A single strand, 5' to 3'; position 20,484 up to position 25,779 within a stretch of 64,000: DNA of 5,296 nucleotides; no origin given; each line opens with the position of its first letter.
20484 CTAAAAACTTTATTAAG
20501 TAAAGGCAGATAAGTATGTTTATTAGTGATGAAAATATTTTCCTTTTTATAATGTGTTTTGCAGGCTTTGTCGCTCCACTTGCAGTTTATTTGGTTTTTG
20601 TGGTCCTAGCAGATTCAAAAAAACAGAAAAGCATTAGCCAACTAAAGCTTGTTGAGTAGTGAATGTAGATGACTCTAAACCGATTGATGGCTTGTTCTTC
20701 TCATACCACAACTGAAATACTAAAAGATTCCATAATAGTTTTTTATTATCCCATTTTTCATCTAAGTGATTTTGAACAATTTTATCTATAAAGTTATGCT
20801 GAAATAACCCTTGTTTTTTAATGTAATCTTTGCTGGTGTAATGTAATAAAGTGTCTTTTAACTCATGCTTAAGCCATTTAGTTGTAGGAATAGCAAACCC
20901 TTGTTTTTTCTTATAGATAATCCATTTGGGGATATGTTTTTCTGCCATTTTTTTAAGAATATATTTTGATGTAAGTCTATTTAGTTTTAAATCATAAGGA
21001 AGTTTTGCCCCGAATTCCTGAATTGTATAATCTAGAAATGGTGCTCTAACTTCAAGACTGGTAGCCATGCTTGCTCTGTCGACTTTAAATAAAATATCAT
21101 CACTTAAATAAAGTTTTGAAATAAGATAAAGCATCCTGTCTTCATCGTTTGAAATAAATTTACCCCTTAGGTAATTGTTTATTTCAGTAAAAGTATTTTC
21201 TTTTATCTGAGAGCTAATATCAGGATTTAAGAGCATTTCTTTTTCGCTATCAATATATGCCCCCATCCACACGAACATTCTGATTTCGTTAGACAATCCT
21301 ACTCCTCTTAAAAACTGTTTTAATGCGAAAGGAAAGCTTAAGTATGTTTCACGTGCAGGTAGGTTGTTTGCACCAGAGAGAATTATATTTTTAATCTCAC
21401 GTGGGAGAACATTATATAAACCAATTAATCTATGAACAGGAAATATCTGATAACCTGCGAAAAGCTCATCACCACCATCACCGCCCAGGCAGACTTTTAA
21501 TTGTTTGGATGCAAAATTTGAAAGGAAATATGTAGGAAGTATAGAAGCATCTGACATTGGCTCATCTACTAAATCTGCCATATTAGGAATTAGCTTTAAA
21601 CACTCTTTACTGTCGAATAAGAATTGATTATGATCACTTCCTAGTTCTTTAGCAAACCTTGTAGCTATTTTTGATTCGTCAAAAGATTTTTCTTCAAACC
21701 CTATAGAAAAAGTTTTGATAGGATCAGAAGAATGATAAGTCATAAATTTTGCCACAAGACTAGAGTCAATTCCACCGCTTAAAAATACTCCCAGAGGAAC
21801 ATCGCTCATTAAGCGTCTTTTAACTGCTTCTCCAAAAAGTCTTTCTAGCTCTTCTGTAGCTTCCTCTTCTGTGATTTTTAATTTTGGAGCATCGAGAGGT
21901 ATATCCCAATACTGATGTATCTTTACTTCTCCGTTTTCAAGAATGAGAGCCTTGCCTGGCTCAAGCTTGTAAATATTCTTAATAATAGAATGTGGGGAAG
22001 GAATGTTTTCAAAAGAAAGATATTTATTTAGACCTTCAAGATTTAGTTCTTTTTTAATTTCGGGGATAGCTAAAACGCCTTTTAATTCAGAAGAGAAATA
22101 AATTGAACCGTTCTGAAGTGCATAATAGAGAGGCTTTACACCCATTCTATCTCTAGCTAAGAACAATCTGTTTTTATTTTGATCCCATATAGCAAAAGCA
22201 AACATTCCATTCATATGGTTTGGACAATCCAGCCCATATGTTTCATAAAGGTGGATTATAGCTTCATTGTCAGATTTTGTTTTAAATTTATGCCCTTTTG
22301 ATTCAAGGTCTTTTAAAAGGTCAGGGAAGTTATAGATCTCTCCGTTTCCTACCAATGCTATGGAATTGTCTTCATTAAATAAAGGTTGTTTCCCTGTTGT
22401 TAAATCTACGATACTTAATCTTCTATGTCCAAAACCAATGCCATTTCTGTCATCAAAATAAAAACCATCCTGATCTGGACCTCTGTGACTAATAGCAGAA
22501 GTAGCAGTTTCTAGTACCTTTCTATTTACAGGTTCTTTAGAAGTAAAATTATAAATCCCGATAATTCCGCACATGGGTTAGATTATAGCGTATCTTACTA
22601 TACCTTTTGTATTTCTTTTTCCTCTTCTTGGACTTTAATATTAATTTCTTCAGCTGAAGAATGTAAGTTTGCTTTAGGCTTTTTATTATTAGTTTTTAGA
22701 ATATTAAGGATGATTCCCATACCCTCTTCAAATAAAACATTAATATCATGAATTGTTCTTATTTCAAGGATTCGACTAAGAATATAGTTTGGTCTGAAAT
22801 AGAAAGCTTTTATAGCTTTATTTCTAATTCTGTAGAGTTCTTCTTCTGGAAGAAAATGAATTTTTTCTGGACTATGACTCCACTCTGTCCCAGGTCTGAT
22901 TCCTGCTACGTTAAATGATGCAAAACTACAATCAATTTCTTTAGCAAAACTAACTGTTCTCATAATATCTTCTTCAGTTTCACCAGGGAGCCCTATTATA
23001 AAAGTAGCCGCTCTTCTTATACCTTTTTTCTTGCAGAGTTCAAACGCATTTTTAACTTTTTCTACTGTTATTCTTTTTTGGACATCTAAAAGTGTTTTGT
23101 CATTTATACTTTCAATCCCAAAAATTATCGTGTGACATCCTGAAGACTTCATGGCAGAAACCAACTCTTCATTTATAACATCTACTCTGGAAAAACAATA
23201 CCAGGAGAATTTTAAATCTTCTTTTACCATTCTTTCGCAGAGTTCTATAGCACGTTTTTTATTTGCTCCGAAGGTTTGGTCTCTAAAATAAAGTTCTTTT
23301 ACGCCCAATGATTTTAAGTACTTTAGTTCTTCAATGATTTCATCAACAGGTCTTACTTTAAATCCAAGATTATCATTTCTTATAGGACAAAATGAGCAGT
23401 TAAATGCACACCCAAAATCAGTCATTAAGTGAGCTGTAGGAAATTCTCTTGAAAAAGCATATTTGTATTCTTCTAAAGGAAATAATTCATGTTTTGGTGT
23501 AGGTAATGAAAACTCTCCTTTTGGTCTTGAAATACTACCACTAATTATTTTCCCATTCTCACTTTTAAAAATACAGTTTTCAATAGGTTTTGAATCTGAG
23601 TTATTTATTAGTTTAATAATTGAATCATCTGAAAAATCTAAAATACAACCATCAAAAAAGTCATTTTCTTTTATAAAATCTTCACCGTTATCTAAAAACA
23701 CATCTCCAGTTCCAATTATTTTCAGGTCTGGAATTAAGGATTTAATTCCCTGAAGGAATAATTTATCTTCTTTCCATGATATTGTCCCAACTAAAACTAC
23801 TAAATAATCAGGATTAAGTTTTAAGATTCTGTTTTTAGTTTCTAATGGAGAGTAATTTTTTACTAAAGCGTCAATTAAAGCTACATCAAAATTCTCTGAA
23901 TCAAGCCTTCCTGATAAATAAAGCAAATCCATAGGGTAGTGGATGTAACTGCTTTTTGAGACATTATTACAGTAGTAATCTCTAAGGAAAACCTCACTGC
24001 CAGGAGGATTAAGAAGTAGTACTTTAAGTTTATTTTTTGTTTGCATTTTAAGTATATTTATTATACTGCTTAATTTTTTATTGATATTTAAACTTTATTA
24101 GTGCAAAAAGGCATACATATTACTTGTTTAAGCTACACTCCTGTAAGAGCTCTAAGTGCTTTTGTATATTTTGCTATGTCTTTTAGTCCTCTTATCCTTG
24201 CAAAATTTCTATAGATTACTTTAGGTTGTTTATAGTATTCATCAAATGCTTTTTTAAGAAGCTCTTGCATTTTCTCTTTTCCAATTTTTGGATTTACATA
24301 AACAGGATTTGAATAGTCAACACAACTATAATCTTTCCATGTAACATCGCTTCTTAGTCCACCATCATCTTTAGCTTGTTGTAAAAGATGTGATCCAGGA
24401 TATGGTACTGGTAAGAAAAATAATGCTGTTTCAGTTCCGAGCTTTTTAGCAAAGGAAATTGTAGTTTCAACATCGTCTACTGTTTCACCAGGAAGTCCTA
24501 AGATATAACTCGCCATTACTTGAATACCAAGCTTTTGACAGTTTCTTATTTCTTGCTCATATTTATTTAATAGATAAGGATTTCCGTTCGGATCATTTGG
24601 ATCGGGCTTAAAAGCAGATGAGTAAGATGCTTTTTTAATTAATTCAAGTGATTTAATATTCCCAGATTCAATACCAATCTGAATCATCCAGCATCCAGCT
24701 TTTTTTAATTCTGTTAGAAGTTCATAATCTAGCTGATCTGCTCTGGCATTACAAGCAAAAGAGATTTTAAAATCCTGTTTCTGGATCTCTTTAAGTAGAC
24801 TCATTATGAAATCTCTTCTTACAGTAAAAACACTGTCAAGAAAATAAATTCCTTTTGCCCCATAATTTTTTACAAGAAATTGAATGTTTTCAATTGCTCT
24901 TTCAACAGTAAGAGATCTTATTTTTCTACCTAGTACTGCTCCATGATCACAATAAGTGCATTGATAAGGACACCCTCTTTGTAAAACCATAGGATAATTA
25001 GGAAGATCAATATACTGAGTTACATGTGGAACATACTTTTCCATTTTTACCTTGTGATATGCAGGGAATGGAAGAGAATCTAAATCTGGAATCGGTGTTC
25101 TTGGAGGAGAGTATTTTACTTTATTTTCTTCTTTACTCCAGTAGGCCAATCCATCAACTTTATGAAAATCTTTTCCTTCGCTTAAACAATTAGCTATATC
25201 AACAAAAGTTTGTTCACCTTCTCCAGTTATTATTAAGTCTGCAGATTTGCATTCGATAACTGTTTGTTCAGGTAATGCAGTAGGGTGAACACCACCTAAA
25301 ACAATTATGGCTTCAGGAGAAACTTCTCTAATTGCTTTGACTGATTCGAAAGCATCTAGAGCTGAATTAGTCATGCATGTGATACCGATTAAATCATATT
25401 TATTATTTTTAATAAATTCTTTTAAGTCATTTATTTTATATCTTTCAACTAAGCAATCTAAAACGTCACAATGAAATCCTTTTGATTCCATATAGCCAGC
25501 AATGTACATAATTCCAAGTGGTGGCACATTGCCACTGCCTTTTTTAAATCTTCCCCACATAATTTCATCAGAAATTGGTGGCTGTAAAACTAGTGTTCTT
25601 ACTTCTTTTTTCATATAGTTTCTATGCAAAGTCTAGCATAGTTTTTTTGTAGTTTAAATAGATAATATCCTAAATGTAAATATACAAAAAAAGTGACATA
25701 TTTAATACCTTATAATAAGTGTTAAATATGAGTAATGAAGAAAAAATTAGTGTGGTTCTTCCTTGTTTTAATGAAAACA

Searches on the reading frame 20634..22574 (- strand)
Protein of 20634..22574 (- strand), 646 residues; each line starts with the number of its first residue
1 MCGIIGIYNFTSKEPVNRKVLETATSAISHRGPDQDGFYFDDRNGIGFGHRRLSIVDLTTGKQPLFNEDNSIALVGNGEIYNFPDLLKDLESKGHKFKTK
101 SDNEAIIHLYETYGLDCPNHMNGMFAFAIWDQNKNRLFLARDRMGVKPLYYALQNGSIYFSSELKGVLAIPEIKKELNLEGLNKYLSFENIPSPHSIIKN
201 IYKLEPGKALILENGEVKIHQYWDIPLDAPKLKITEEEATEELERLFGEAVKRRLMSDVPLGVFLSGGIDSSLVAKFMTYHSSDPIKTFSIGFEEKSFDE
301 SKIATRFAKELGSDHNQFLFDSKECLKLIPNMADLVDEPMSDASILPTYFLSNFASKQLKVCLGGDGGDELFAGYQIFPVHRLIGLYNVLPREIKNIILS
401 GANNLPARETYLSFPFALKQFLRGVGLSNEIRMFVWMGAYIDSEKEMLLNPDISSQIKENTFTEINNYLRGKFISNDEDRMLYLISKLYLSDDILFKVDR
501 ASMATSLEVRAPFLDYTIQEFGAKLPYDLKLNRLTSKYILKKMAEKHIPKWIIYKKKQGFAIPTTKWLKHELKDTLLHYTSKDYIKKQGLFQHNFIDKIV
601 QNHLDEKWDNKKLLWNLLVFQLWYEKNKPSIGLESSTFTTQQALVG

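Call 5: search_protein_families(library=pfam, proteins=[window:20634-22574:-], max_evalue=0.01)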
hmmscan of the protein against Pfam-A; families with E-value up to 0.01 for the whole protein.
window:20634-22574:- (646 aa): 5 families
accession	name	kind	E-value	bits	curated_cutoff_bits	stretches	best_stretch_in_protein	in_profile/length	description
PF00733.27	Asn_synthase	-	2.4e-89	300.9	21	1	242-625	1-354/354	Asparagine synthase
PF13537.11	GATase_7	-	9.3e-47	158.5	25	1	50-168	1-122/123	Glutamine amidotransferase domain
PF13522.11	GATase_6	-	2.9e-39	134.5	27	1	33-163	1-130/130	Glutamine amidotransferase domain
PF12481.13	DUF3700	-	0.00044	20.2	27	1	120-164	128-173/228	Aluminium induced protein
PF02540.23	NAD_synthase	-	0.0054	16.3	21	1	242-329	4-88/242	NAD synthase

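Call 6: search_protein_families(library=ncbifam, proteins=[window:20634-22574:-], max_evalue=0.01)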
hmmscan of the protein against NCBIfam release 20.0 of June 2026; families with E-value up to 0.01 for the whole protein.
window:20634-22574:- (646 aa): 10 families
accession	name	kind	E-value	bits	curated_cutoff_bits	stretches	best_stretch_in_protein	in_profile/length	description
TIGR03108.1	eps_aminotran_1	hypoth_equivalog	2.1e-180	601.5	816.9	1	1-623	1-624/628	XrtA/PEP-CTERM system amidotransferase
TIGR01536.1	asn_synth_AEB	equivalog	6.9e-150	500.5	267.1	1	2-560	1-517/517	asparagine synthase (glutamine-hydrolyzing)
TIGR03104.1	trio_amidotrans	equivalog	6.8e-125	417.5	570.1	2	1-380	1-385/589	N-acetylglutaminylglutamine amidotransferase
NF006949.0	PRK09431.1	equivalog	3.3e-99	332.9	499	3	1-169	1-167/554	asparagine synthase B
NF033535.1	lass_lactam_cya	exception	1.4e-77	261.7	525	2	1-372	1-376/668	lasso peptide isopeptide bond-forming cyclase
NF001484.0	PRK00331.1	subfamily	1.1e-09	37.2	381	1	63-169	86-200/601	isomerizing glutamine--fructose-6-phosphate transaminase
TIGR01134.1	purF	equivalog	1.3e-09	37.9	350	1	46-163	66-195/432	amidophosphoribosyltransferase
TIGR01135.1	glmS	equivalog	2e-08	33.2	418.05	1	63-169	85-199/607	glutamine--fructose-6-phosphate transaminase (isomerizing)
NF033561.1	macrolact_Ik_Al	subfamily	4.8e-08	32.1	300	1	127-373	83-332/561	albusnodin/ikarugamycin family macrolactam cyclase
TIGR00552.1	nadE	equivalog_domain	0.002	17.4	63.65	1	237-317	3-83/251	NAD(+) synthase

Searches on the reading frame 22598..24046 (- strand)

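Call 5: search_protein_families(library=pfam, proteins=[window:22598-24046:-], max_evalue=0.01)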
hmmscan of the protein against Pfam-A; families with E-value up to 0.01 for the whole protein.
window:22598-24046:- (482 aa): 1 family
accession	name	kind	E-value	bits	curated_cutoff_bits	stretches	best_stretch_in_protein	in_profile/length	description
PF04055.27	Radical_SAM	-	3.6e-26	92.7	29.5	1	212-368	6-166/166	Radical SAM superfamily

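Call 6: search_protein_families(library=ncbifam, proteins=[window:22598-24046:-], max_evalue=0.01)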
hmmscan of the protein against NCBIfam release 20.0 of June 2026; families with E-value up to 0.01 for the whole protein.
window:22598-24046:- (482 aa): 43 families (the best 25 are shown)
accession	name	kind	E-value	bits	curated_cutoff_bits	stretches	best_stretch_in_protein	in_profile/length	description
TIGR03471.1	HpnJ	equivalog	1.3e-43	149.6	577.6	1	37-389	33-383/472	hopanoid biosynthesis associated radical SAM protein HpnJ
TIGR04479.1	bcpD_PhpK_rSAM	subfamily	1.9e-41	142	600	1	178-374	210-412/504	PhpK family radical SAM P-methyltransferase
NF033070.1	rSAM_AprD4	equivalog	1.6e-31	109.7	500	1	204-387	196-384/456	AprD4 family radical SAM diol-dehydratase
TIGR04072.2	rSAM_ladder_B12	equivalog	2.6e-28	98.8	360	1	203-384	179-361/443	lipid biosynthesis B12-binding/radical SAM protein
TIGR02026.1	BchE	equivalog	6.5e-28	97.8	481.35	1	36-385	20-379/497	magnesium-protoporphyrin IX monomethyl ester anaerobic oxidative cyclase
NF038361.1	rSAM_Sden_1168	equivalog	3e-27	95.4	575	1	180-388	252-468/560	Sden_1168 family B12-binding radical SAM P-methyltransferase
TIGR04014.1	B12_SAM_MJ_0865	equivalog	1.4e-26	93.3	360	1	148-390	111-355/434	methyl-coenzyme M reductase glutamine C-methyltransferase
NF050148.1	rSAM_ApyD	equivalog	3.1e-23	82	750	1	180-366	181-361/645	RiPP biosynthesis radical SAM protein ApyD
TIGR04385.1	B12_rSAM_cofa1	equivalog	5.4e-23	81.9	450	1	96-370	88-363/438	B12 lower ligand biosynthesis radical SAM protein BzaD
TIGR04295.1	B12_rSAM_oligo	hypoth_equivalog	2.7e-20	72.5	400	1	36-339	23-331/422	TIGR04295 family B12-binding domain-containing radical SAM protein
NF040542.1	rSAM_RCCLKC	equivalog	1.3e-17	64.1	450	1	132-371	101-350/423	arsinothricin biosynthesis radical SAM protein ArsL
TIGR00089.1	TIGR00089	subfamily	1.3e-17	63.7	251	1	190-397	126-344/429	MiaB/RimO family radical SAM methylthiotransferase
TIGR04013.1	B12_SAM_MJ_1487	hypoth_equivalog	1.6e-16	60.2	251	1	183-378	130-340/382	TIGR04013 family B12-binding domain/radical SAM domain-containing protein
NF040546.1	rSAM_CUAEP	equivalog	2.2e-14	53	500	1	174-371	140-341/468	CUAEP/CCAEP-tail radical SAM (seleno)protein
TIGR04367.1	HpnR_B12_rSAM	equivalog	8.8e-13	47.6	650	1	194-391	176-371/490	hopanoid C-3 methylase HpnR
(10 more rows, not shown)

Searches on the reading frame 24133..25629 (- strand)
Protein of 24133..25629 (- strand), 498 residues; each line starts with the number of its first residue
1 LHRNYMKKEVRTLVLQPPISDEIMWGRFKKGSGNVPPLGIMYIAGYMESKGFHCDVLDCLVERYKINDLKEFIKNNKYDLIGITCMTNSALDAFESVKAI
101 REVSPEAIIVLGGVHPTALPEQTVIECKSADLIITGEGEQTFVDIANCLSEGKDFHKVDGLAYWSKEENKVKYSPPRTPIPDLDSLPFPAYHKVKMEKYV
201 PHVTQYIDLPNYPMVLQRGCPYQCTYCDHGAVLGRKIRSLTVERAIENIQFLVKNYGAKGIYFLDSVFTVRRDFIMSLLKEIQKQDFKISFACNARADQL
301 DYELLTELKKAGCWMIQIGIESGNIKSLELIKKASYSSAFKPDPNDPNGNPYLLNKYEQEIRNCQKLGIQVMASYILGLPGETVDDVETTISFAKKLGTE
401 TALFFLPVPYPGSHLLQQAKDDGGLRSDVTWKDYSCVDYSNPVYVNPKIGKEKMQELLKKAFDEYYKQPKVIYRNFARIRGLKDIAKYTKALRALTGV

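Call 5: search_protein_families(library=pfam, proteins=[window:24133-25629:-], max_evalue=0.01)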
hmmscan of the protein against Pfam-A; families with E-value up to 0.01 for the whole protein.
window:24133-25629:- (498 aa): 3 families
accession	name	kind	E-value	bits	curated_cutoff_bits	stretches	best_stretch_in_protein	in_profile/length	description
PF04055.27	Radical_SAM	-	1.6e-23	84.1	29.5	1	214-394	1-166/166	Radical SAM superfamily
PF02310.24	B12-binding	-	4.8e-23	81.7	32.1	1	33-145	10-120/121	B12 binding domain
PF08497.15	Radical_SAM_N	-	0.00037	20.3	25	1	127-197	158-224/301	Radical SAM N-terminal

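Call 6: search_protein_families(library=ncbifam, proteins=[window:24133-25629:-], max_evalue=0.01)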
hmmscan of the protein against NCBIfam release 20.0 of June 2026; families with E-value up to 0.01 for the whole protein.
window:24133-25629:- (498 aa): 33 families (the best 25 are shown)
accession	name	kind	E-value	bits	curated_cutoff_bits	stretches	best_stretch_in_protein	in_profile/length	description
TIGR03471.1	HpnJ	equivalog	3.1e-60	204.4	577.6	1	56-478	49-445/472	hopanoid biosynthesis associated radical SAM protein HpnJ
NF038361.1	rSAM_Sden_1168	equivalog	2.3e-51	175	575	1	9-467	62-517/560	Sden_1168 family B12-binding radical SAM P-methyltransferase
TIGR02026.1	BchE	equivalog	1.6e-46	159.2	481.35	1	32-475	17-436/497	magnesium-protoporphyrin IX monomethyl ester anaerobic oxidative cyclase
TIGR04072.2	rSAM_ladder_B12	equivalog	5.1e-42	144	360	1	35-465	16-411/443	lipid biosynthesis B12-binding/radical SAM protein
NF050148.1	rSAM_ApyD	equivalog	5.5e-39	134.1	750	1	73-421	70-395/645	RiPP biosynthesis radical SAM protein ApyD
TIGR04479.1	bcpD_PhpK_rSAM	subfamily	1.8e-34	119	600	1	34-396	69-408/504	PhpK family radical SAM P-methyltransferase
TIGR03975.1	rSAM_ocin_1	subfamily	1.4e-30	106.4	281.85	1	66-334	117-384/606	RiPP maturation radical SAM C-methyltransferase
TIGR04013.1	B12_SAM_MJ_1487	hypoth_equivalog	7e-29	100.8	251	2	62-262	28-201/382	TIGR04013 family B12-binding domain/radical SAM domain-containing protein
TIGR04385.1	B12_rSAM_cofa1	equivalog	4.4e-28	98.7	450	1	35-333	18-317/438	B12 lower ligand biosynthesis radical SAM protein BzaD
NF033070.1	rSAM_AprD4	equivalog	1.6e-26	93.2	500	1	182-428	169-399/456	AprD4 family radical SAM diol-dehydratase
NF033712.0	B12_rSAM_KedN5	subfamily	2.2e-26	92.3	700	1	70-287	55-273/624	KedN5 family methylcobalamin-dependent radical SAM C-methyltransferase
TIGR04014.1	B12_SAM_MJ_0865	equivalog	6.4e-25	87.8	360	1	39-417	13-356/434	methyl-coenzyme M reductase glutamine C-methyltransferase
TIGR04295.1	B12_rSAM_oligo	hypoth_equivalog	1.2e-23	83.5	400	1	94-334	91-315/422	TIGR04295 family B12-binding domain-containing radical SAM protein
TIGR04367.1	HpnR_B12_rSAM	equivalog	3.9e-22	78.5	650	1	36-333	21-306/490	hopanoid C-3 methylase HpnR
TIGR04190.1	B12_SAM_Ta0216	equivalog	5.5e-16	58.2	500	1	36-397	36-394/554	TIGR04190 family B12-binding domain/radical SAM domain protein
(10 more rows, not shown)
